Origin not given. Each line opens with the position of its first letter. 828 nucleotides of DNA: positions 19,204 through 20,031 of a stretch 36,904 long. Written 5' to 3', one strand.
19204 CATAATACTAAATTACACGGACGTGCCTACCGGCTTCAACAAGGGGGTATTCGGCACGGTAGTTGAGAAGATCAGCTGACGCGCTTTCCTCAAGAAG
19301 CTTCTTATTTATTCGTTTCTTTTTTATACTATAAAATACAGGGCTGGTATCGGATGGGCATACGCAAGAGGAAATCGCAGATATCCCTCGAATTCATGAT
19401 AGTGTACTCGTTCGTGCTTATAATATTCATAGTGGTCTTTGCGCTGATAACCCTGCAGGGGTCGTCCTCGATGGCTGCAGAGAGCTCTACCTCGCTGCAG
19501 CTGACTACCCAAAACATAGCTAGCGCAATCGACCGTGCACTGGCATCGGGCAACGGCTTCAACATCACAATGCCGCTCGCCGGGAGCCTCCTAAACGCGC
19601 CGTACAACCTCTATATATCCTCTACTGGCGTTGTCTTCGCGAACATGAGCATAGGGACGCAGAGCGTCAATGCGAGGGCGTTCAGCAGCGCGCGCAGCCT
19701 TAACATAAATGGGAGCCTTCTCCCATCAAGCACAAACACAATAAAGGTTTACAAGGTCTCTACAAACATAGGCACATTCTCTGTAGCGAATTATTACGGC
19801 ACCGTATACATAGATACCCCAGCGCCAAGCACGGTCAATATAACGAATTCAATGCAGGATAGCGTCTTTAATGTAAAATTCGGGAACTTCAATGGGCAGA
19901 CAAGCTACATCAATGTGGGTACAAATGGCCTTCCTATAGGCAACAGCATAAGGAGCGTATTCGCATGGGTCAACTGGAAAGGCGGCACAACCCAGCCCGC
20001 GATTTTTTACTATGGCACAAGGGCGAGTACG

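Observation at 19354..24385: Prepilin-signal proteins fused to multiple LamG/concanavalin-like lectin modules (912 aa and 585 aa): candidate filament-borne adhesins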

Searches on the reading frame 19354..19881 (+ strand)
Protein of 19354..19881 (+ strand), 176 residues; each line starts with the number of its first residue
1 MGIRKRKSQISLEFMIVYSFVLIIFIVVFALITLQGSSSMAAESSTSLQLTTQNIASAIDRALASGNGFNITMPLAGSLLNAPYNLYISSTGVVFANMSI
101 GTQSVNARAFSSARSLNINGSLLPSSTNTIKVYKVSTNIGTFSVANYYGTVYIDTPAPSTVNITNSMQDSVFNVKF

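Call 44: search_protein_representatives(protein=window:19354-19881:+)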
Query: 176 residues. Proteins with E-value up to 0.001 (for the whole library): 246; up to 1e-10: 174; up to 1e-30: 48. The best 150 are listed.
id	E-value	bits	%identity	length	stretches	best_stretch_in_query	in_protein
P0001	6.9e-99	344.2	100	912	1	1-176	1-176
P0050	1.7e-43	164.5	48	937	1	5-166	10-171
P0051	3.9e-42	160.1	51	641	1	5-168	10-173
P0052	5.2e-42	159.7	51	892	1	5-168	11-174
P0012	4.6e-40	153.3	51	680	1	4-167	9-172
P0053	3.1e-39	150.7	49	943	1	6-167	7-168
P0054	3.8e-38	147.1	52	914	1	4-166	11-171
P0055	4.6e-38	146.9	46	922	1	4-173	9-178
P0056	5.8e-38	146.5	47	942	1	7-164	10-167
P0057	1.3e-37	145.4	49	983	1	7-166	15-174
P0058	5.1e-36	140.2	47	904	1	5-168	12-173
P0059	5.5e-36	140.1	43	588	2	4-146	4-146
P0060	1.6e-35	138.6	50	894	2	8-167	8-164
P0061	1.9e-35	138.4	45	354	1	3-168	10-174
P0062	6.0e-35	136.8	45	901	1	2-163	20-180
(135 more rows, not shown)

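Call 48: predict_structure(alignment_id=A3)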
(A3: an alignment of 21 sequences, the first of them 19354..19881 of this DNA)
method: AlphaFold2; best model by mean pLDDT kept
length: 176 residues; sequences in the alignment: 21
mean_pLDDT: 79.7   pTM: 0.64
mean pLDDT of the five models: 79.7, 68.2, 66.9, 65.0, 64.7
residues with pLDDT >= 90: 51; 70-90: 88; 50-70: 22; < 50: 15
segments of 3 or more residues with pLDDT < 50: 161-173
pLDDT, mean of each block of 10 residues (from residue 1): 61 88 93 81 85 92 89 74 83 88 87 89 74 83 89 80 43 43
secondary structure, 60 per line:
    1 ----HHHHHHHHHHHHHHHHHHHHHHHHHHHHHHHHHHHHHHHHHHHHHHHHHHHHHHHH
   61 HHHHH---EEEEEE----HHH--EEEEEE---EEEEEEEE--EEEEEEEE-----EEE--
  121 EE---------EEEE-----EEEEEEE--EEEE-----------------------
elements in order: H5-65 E69-74 E84-89 E93-100 E103-110 E116-118 E132-135 E141-147 E150-153

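Call 51: fold_search(model_id=the predicted structure, library=pdb)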
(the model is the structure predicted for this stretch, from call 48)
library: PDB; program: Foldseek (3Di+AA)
matches with E <= 10: 603; with E <= 0.001: 0
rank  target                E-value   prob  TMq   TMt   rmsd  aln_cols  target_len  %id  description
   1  9rkt_1                2.0e-01  0.06  0.16  0.14  19.1       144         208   10  Agrobacterium phage 7-7-1 collar (released 2025-12-10)
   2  9my8_B                2.4e-01  0.08  0.15  0.13  13.7       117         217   10  D7 Herpes Virus Simplex Neutralizing Nanobody Bound to HSV Glycoprotein gD (released 2025-08-13)
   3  1flt_Y                2.7e-01  0.41  0.20  0.34   3.4        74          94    5  VEGF IN COMPLEX WITH DOMAIN 2 OF THE FLT-1 RECEPTOR (released 1999-01-13)
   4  6j8y_B                3.1e-01  0.21  0.20  0.14   8.0        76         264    4  Crystal structure of the human RAD9-HUS1-RAD1-RHINO complex (released 2019-12-04)
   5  8fxr_P3               3.7e-01  0.04  0.15  0.13  18.3       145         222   12  Structure of neck with portal vertex of capsid of Agrobacterium phage Milano (released 2023-12-06)
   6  1flt_X                4.3e-01  0.33  0.20  0.34   3.4        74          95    5  VEGF IN COMPLEX WITH DOMAIN 2 OF THE FLT-1 RECEPTOR (released 1999-01-13)
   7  3a1j_B                4.3e-01  0.16  0.23  0.16   8.9       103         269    7  Crystal structure of the human Rad9-Hus1-Rad1 complex (released 2009-06-02)
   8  2xot_A                4.3e-01  0.10  0.17  0.10   4.4        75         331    8  Crystal structure of neuronal leucine rich repeat protein AMIGO-1 (released 2011-09-21)
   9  2r41_B                4.5e-01  0.07  0.15  0.22  11.0        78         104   15  Crystal structure of the protein of unknown function from Enterococcus faecalis (released 2007-09-11)
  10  4cl7_A                4.8e-01  0.30  0.20  0.34   3.4        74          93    5  Crystal structure of VEGFR-1 domain 2 in presence of Cobalt (released 2015-01-28)
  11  7qo1_F                5.5e-01  0.09  0.18  0.14  10.7       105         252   10  complex of DNA ligase I and FEN1 on PCNA and DNA (released 2023-01-11)
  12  4yh6_B                5.5e-01  0.08  0.19  0.12  17.3       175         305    6  Crystal structure of IL1RAPL1 ectodomain (released 2015-05-06)
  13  4s3p_B                5.9e-01  0.08  0.15  0.05   4.8        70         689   10  Amylomaltase MalQ from Escherichia coli, apo structure (released 2015-07-08)
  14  2r41_D                5.9e-01  0.04  0.14  0.19  11.8        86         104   16  Crystal structure of the protein of unknown function from Enterococcus faecalis (released 2007-09-11)
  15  3ggr_B                6.3e-01  0.10  0.21  0.15  10.6       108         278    8  Crystal Structure of the Human Rad9-Hus1-Rad1 complex (released 2009-06-16)
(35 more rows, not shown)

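Call 55: find_related_loci(query=A4, collection=genome_contigs, flank=10000)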
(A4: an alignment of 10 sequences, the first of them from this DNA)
Query A4 (165 aa) in genome_contigs; peptide patterns used: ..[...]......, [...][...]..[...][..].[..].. (x = any residue, [..] = any of these).
52 stretches matched a pattern; 30 encode a relative of the query (tblastn E <= 1e-3); 30 distinct loci.
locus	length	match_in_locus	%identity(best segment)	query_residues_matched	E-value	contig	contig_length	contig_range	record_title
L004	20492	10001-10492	51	1-164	2e-49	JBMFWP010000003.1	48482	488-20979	MAG: Candidatus Micrarchaeia archaeon isolate KM4364-21 NODE_3_length_48482_cov_7.329078, whole genome shotgun sequence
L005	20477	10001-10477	52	1-161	2e-46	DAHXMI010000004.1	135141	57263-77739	MAG TPA_asm: Candidatus Micrarchaeota archaeon isolate clean1616 k141_49329, whole genome shotgun sequence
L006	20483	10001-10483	47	1-163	4e-44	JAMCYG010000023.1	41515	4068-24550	MAG: Candidatus Marsarchaeota archaeon isolate FK_Sedi_B_Bin.360 NODE_2529_length_41515_cov_18.1952, whole genome shotgu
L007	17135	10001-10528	43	2-158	5e-43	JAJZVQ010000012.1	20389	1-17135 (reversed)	MAG: Candidatus Micrarchaeota archaeon isolate SKS5.bin61 NODE_4593_length_20389_cov_17.736650, whole genome shotgun seq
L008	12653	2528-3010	46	2-163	8e-41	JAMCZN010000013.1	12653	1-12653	MAG: Candidatus Marsarchaeota archaeon isolate FK_Sedi_B_Bin.306 NODE_19725_length_12653_cov_4.11249, whole genome shotg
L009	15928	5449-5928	44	3-163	9e-41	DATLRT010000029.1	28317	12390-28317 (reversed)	MAG TPA_asm: Candidatus Acidiferrales bacterium isolate SMAG_U13911 k141_423326, whole genome shotgun sequence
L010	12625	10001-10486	49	2-163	1e-40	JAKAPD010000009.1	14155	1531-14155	MAG: Candidatus Micrarchaeota archaeon isolate YF1.bin48 NODE_5032_length_14155_cov_1.520530, whole genome shotgun seque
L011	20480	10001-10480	43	3-163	3e-40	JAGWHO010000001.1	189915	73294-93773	MAG: Candidatus Micrarchaeota archaeon isolate REEA81 REEA81_1_length_189915_cov_8.280012, whole genome shotgun sequence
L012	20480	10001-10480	43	3-163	2e-39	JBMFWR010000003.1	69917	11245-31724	MAG: Candidatus Micrarchaeia archaeon isolate KM4364-23 NODE_3_length_69917_cov_5.684221, whole genome shotgun sequence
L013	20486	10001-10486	43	2-163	3e-39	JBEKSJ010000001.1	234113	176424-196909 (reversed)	MAG: Candidatus Micrarchaeaceae archaeon isolate SPRUCE 531 SPRUCE_531_1, whole genome shotgun sequence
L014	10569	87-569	43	2-163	9e-39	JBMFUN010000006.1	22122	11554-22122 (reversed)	MAG: Candidatus Micrarchaeia archaeon isolate KM4348-04 NODE_621_length_22122_cov_174.288666, whole genome shotgun seque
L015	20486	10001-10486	43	1-163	2e-38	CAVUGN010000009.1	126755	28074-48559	MAG: uncultured Candidatus Micrarchaeota archaeon isolate MFD02138.bin.1.89 genome assembly, contig: contig_61384, whole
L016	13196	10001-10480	43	3-163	8e-38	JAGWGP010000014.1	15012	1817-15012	MAG: Candidatus Micrarchaeota archaeon isolate REEA50 REEA50_14_length_15012_cov_3.206562, whole genome shotgun sequence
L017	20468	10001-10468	45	3-159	1e-37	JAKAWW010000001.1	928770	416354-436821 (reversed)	MAG: Candidatus Micrarchaeota archaeon isolate YP4.bin88 NODE_4_length_928770_cov_34.890113, whole genome shotgun sequen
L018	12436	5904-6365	45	1-155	2e-37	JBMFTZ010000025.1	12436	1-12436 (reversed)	MAG: Candidatus Micrarchaeia archaeon isolate KM4347-26 NODE_1551_length_12436_cov_17.320976, whole genome shotgun seque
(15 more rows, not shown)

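Call 78: search_solved_structures(query=A4, max_evalue=10, show_alignments=3)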
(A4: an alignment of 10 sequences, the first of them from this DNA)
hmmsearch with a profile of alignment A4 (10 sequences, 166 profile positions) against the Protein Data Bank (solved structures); distinct sequences matched with E-value up to 10: 2.
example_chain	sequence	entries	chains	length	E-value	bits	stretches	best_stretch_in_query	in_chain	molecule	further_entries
4rhe_A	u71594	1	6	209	0.75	12.8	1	52-100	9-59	3-octaprenyl-4-hydroxybenzoate carboxy-lyase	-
6tpl_A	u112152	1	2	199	3.2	10.7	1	76-161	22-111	Intimin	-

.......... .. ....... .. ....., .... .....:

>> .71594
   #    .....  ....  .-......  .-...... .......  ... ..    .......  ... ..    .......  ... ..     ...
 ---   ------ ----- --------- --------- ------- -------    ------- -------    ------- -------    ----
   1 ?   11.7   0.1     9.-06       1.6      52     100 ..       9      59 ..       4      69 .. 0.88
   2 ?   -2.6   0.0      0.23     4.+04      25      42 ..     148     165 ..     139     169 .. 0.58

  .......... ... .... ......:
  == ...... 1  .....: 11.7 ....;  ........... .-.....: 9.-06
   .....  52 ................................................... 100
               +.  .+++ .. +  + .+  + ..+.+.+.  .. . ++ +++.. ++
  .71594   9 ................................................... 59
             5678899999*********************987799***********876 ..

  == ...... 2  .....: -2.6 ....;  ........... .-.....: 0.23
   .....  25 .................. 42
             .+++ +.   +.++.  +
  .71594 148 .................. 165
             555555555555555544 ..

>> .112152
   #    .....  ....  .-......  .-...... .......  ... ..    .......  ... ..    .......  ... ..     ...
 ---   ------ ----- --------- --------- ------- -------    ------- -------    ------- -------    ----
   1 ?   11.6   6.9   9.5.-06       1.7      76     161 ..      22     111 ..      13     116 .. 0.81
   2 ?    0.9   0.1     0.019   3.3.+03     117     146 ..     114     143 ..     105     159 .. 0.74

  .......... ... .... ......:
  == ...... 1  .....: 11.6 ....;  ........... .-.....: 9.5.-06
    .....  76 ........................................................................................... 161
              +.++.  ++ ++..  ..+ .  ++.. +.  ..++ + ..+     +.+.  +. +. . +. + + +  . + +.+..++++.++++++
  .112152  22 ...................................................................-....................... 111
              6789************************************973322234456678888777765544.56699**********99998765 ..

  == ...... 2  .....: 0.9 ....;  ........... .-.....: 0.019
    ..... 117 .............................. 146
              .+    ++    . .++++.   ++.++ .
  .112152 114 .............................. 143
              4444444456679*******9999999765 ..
